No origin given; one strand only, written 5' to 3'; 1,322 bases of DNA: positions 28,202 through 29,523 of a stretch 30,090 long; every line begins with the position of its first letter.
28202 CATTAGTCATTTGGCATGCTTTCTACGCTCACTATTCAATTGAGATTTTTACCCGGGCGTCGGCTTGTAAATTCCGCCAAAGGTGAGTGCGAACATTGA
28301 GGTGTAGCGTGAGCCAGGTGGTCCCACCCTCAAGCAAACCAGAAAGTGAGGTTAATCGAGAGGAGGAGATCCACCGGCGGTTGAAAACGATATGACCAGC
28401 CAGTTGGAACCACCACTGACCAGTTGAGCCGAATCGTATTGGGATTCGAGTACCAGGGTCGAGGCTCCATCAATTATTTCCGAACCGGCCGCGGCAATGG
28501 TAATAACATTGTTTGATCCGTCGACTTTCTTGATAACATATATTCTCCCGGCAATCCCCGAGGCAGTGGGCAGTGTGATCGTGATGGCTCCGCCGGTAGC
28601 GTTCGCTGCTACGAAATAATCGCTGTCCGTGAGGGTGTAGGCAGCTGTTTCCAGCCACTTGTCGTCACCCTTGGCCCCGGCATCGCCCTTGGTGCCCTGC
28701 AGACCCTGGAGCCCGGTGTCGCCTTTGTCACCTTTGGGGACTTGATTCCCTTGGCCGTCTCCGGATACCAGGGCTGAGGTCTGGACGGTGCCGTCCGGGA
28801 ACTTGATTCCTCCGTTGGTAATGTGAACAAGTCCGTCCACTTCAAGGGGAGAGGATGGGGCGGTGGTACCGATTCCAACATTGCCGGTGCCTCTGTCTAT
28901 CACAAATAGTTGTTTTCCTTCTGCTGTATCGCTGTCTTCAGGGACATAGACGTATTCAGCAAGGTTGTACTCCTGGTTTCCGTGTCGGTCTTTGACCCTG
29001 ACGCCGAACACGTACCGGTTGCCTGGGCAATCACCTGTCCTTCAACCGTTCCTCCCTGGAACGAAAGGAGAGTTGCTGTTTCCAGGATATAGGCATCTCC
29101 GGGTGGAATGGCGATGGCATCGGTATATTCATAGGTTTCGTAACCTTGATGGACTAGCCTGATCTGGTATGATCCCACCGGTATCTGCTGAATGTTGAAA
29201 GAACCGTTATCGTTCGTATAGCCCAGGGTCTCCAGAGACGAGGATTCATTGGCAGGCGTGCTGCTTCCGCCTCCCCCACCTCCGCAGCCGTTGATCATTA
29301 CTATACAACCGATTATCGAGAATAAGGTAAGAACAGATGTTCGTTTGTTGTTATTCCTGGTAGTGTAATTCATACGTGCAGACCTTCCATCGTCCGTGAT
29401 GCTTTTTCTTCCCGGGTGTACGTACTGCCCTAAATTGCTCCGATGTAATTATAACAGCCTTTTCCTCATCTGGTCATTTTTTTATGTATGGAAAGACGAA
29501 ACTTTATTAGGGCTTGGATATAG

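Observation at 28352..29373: Frameshifted collagen-repeat lipoprotein with a tail-fibre-like C-terminal domain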

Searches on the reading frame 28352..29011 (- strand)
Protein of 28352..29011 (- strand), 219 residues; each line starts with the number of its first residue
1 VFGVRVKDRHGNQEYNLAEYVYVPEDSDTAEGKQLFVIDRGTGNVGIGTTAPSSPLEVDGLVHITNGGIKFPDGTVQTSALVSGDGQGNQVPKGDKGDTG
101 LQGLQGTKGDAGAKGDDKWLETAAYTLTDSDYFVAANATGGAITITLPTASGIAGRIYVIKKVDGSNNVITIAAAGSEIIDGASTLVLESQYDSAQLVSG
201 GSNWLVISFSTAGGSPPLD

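Call 7: search_protein_families(library=pfam, max_evalue=1, proteins=[window:28355-29011:-])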
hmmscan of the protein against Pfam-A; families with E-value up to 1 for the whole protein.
seq(219 aa): 3 families
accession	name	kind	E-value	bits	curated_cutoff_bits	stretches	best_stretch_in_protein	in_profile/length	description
PF01391.23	Collagen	-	0.017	15.3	27.2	1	88-115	25-52/60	Collagen triple helix repeat (20 copies)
PF14588.11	YjgF_endoribonc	-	0.071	13.4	35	1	123-190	52-117/148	YjgF/chorismate_mutase-like, putative endoribonuclease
PF16383.10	DUF4992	-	0.12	12.5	29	1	132-187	55-109/183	Domain of unknown function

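Call 27: find_encoding_contigs(protein=window:28352-29011:-, flank=10000, max_places=10)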
Protein window:28352-29011:- (219 aa): no gene with exactly this product is on record in the collection.

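Call 33: search_solved_structures(query=window:28355-29011:-, max_evalue=1, show_alignments=2)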
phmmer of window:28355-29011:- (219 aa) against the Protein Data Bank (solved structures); distinct sequences matched with E-value up to 1: 6.
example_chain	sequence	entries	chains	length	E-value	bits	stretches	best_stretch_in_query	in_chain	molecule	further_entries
8ond_A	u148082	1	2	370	2.7e-14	56.3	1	37-81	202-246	bd2133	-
8ojn_C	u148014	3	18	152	0.0015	21.2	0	41-66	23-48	Cell wall surface anchor family protein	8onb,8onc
8oml_A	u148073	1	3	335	0.12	14.9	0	33-69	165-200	Cell wall surface anchor family protein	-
8yv3_A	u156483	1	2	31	0.24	14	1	87-109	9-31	Collagen alpha-1(I) chain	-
6x3m_A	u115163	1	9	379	0.59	12.7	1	91-116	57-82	Hyaluronoglucosaminidase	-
8yv3_B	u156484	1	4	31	0.73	12.4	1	94-116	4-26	Collagen alpha-2(I) chain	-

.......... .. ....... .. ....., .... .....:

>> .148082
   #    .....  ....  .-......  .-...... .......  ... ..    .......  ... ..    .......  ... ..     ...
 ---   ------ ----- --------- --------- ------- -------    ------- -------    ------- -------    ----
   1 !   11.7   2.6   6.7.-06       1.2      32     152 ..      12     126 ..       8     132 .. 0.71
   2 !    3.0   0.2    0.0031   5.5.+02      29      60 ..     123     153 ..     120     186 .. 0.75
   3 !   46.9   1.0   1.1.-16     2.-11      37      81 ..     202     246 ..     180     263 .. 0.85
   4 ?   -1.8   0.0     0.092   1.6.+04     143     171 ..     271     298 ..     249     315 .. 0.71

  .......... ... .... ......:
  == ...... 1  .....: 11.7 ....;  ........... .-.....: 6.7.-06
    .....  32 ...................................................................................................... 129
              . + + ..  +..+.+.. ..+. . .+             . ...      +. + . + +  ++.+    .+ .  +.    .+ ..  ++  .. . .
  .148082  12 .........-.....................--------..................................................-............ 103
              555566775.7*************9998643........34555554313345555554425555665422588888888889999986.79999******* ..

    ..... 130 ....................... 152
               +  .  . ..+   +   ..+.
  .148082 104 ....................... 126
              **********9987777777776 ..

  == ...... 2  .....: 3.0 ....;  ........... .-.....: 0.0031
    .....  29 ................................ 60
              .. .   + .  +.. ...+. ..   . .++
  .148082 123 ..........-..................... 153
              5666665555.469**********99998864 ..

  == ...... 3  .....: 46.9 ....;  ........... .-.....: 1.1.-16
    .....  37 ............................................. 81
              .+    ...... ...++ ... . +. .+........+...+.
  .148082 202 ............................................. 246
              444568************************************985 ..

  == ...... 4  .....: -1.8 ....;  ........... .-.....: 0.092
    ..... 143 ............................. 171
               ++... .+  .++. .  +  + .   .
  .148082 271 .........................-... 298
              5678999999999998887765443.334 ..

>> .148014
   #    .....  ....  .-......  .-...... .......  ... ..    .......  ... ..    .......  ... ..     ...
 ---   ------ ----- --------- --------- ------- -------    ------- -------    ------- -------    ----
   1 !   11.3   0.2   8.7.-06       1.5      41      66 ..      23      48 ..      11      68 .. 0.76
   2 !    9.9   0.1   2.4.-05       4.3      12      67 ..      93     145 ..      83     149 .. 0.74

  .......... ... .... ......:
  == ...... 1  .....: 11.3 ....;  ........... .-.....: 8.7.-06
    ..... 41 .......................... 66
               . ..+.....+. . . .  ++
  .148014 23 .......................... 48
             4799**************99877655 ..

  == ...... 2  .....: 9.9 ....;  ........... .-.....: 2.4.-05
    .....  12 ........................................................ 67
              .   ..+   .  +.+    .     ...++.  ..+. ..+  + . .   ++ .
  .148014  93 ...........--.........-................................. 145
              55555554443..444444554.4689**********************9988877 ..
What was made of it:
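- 28769..28885 (-): One fibre-stalk unit (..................................). It matches the end of the second beta-helix region of the Bdellovibrio MAT fibre Bd2133. Call 33 (8OND, E = 2.7e-14, chain residues 202-246).
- Closest known: Mosaic adhesive trimer. Same: The stalk unit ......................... matches Bd2133 just before its tip (E = 2.7e-14, call 33).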

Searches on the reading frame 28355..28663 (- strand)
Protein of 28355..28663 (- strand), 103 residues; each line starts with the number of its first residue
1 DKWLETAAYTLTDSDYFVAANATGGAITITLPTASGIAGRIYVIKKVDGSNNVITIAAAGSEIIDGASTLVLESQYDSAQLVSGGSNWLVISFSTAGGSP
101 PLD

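Call 44: predict_structure(alignment_id=A2)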
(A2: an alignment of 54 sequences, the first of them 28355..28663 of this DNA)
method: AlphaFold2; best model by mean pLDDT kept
length: 103 residues; sequences in the alignment: 54
mean_pLDDT: 93.2   pTM: 0.85
mean pLDDT of the five models: 93.2, 93.1, 92.5, 92.1, 91.9
residues with pLDDT >= 90: 90; 70-90: 5; 50-70: 7; < 50: 1
segments of 3 or more residues with pLDDT < 50: none
pLDDT, mean of each block of 10 residues (from residue 1): 91 96 98 97 97 98 98 96 98 76 52
secondary structure, 60 per line:
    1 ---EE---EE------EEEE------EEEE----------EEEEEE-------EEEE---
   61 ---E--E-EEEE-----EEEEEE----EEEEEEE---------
elements in order: E17-20 E27-30 E41-46 E54-57 E69-72 E78-83 E88-94
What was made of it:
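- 28355..28663 (-): C-terminal all-beta tip domain (103 aa modelled) with the fold of phage tailspike, gp9 and tail-fibre attachment domains. Call 44 (pLDDT 93.2, pTM 0.85).
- On Phage gp9 / tailspike attachment-type domain fold: Call 44: pLDDT 93.2.
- The tip domain is intact and is modelled with high confidence (call 44).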

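Call 48: fold_search(model_id=the predicted structure, library=viral)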
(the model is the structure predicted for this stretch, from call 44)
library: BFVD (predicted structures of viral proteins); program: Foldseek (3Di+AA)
matches with E <= 10: 908; with E <= 0.001: 385
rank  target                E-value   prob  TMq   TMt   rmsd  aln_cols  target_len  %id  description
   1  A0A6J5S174            2.1e-13  1.00  0.89  0.16   0.5        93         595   43  Uncharacterized protein [uncultured Caudovirales phage]
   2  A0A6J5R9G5            9.9e-13  1.00  0.89  0.59   0.6        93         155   35  Uncharacterized protein [uncultured Caudovirales phage]
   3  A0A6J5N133            9.6e-12  1.00  0.87  0.22   0.5        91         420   40  Uncharacterized protein [uncultured Caudovirales phage]
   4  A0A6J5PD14            7.4e-11  1.00  0.78  0.63   1.3        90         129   40  Uncharacterized protein [uncultured Caudovirales phage]
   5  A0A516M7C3            1.5e-10  1.00  0.79  0.14   2.1        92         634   35  (no name in the UniProt tables at hand)
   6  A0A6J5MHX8            1.8e-10  1.00  0.87  0.18   1.5        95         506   36  Uncharacterized protein [uncultured Caudovirales phage]
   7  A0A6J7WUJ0            2.6e-10  1.00  0.80  0.06   1.2        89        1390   29  Uncharacterized protein [uncultured Caudovirales phage]
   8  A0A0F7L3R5            2.6e-10  1.00  0.74  0.10   1.8        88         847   38  Phage tail fiber-like protein [uncultured marine virus]
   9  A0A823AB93            2.9e-10  1.00  0.85  0.16   0.6        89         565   38  (no name in the UniProt tables at hand)
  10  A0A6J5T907            1.1e-09  1.00  0.84  0.45   0.8        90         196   30  Uncharacterized protein [uncultured Caudovirales phage]
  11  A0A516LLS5            1.1e-09  1.00  0.83  0.07   1.0        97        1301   29  (no name in the UniProt tables at hand)
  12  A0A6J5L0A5            2.1e-09  1.00  0.78  0.07   1.9        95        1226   29  Uncharacterized protein [uncultured Caudovirales phage]
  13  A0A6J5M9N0            2.6e-09  1.00  0.81  0.11   1.7        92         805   24  Uncharacterized protein [uncultured Caudovirales phage]
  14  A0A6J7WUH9            2.8e-09  1.00  0.80  0.62   1.2        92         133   29  Uncharacterized protein [uncultured Caudovirales phage]
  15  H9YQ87                3.1e-09  1.00  0.80  0.36   1.0        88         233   42  (no name in the UniProt tables at hand)
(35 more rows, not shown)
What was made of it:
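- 28355..28663 (-): Call 48 (385 viral proteins).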

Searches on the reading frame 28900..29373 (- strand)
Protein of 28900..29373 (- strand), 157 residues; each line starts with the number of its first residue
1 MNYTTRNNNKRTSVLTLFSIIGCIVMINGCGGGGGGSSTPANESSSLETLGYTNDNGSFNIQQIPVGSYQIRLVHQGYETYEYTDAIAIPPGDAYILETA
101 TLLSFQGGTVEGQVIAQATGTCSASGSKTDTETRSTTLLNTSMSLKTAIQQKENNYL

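Call 7: search_protein_families(library=pfam, max_evalue=1, proteins=[window:28903-29373:-])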
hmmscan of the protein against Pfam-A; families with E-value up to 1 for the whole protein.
seq(157 aa): 4 families
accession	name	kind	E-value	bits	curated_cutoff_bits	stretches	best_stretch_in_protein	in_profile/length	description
PF13620.12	CarboxypepD_reg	-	1.3e-06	29.1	32.3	1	44-97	25-77/82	Carboxypeptidase regulatory-like domain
PF13715.12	CarbopepD_reg_2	-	3.9e-05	24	32.2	1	51-83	28-60/88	CarboxypepD_reg-like domain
PF09430.16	EMC7_beta-sandw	-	0.00025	21.7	26.6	1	44-102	17-78/122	ER membrane protein complex subunit 7, beta-sandwich domain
PF08308.17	PEGA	-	0.0086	16.4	20.8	1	60-83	28-51/71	PEGA domain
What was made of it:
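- Checked: The CarboxypepD_reg hit is below threshold and N-terminally truncated: 29.1 bits against a cut-off of 32.3, covering profile positions 25-77 of 82 (call 7).
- The window's CarboxypepD_reg hit starts at profile position 25 (call 7).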

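Call 26: find_encoding_contigs(protein=window:28900-29373:-, flank=10000, max_places=10)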
Protein window:28900-29373:- (157 aa): 15 contigs read that carry it; 10 places shown.
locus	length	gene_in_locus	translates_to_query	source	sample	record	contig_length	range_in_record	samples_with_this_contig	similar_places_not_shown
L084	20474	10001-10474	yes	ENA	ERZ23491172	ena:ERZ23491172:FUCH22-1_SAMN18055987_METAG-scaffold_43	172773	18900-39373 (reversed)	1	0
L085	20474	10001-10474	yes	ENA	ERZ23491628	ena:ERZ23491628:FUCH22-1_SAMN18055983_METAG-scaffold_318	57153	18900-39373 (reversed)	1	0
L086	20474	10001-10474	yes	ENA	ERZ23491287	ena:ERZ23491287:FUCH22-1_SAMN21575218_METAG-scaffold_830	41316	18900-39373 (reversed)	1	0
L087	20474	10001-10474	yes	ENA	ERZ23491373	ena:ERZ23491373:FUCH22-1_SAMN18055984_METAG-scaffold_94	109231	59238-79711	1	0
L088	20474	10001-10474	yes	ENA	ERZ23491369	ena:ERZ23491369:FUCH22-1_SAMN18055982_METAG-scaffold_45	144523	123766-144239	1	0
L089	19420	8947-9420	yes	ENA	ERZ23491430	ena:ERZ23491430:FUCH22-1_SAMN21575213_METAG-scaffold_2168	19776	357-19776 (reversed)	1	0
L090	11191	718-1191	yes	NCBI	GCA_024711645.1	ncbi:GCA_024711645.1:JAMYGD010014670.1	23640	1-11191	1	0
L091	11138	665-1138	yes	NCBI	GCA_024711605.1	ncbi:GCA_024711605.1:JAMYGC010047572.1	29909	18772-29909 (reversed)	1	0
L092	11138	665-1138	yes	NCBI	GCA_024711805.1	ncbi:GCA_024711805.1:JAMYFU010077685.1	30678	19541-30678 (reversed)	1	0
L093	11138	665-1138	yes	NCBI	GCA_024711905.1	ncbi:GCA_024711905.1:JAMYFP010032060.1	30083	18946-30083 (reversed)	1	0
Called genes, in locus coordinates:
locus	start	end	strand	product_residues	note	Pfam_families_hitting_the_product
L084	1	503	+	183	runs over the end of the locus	PF07719:TPR_2 (faint), PF13181:TPR_8 (faint)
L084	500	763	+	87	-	-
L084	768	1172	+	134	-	PF03061:4HBT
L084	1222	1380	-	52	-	-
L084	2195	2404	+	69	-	-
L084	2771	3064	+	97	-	-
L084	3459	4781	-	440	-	PF05167:DUF711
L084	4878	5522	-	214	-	PF22629:ACT_AHAS_ss (faint), PF01842:ACT, PF13740:ACT_6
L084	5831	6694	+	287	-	PF00149:Metallophos, PF12850:Metallophos_2 (weak)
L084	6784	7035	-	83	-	-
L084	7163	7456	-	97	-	-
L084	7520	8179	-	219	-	-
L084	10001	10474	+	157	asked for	PF13620:CarboxypepD_reg (weak)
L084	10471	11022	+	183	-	-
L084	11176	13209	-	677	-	PF22745:Nlig-Ia, PF01653:DNA_ligase_aden, PF03120:OB_DNA_ligase, PF03119:DNA_ligase_ZBD, PF14520:HHH_5 (weak), PF12826:HHH_2, PF00533:BRCT, PF12738:PTCB-BRCT (weak)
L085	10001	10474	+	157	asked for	PF13620:CarboxypepD_reg (weak)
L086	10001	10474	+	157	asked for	PF13620:CarboxypepD_reg (weak)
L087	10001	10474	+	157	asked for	PF13620:CarboxypepD_reg (weak)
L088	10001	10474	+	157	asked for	PF13620:CarboxypepD_reg (weak)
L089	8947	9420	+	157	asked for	PF13620:CarboxypepD_reg (weak)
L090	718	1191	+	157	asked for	PF13620:CarboxypepD_reg (weak)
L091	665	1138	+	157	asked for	PF13620:CarboxypepD_reg (weak)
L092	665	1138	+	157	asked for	PF13620:CarboxypepD_reg (weak)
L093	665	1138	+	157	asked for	PF13620:CarboxypepD_reg (weak)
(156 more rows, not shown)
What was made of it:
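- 28900..29373 (-): ORF A, 157 aa. It contains the lipoprotein signal, a Gly6 linker, a truncated CarboxypepD_reg domain, an orphan first strand of the next domain, and then about 37 out-of-frame codons before a TGA stop. The exact product is on 15 public contigs (call 26).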
